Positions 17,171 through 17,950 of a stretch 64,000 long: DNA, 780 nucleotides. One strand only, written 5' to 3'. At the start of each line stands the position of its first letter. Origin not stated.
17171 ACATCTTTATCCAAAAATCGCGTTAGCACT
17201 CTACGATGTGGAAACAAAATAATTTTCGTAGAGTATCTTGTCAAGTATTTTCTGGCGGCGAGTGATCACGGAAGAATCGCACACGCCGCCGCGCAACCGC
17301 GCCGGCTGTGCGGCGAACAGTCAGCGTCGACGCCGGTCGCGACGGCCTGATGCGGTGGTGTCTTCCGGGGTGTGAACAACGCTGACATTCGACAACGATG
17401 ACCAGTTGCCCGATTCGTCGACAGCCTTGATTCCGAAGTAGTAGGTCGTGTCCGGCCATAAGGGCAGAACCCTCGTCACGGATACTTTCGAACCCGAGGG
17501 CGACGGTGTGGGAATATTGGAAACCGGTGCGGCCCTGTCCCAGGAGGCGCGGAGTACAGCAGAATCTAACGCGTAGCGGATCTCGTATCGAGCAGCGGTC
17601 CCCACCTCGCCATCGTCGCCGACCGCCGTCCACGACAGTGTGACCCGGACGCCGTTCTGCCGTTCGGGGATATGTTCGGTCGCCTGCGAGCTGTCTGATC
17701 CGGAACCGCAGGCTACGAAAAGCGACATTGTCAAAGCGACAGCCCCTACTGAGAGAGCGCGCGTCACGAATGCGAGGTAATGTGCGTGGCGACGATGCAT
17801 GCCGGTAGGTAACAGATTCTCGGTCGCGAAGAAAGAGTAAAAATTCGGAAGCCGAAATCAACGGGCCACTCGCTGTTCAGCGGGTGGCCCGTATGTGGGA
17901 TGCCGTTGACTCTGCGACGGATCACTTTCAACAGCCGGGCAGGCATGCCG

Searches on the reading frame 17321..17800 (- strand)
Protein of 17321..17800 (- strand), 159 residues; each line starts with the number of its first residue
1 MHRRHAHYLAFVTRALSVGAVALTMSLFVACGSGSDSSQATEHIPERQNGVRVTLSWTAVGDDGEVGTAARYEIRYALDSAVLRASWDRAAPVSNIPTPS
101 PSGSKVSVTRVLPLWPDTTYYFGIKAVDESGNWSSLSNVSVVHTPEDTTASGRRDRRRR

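Call 90: search_protein_families(library=pfam, proteins=[window:17321-17800:-], max_evalue=0.01)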
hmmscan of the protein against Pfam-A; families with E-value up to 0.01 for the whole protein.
window:17321-17800:- (159 aa): 2 families
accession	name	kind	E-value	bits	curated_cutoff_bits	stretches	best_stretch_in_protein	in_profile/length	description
PF00041.27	fn3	-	0.0013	19.3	25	1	48-134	11-78/84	Fibronectin type III domain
PF25788.1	Ig_Rha78A_N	-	0.0024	18.5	27.4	1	52-144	19-101/105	Rha78A-like, N-terminal immunoglobulin domain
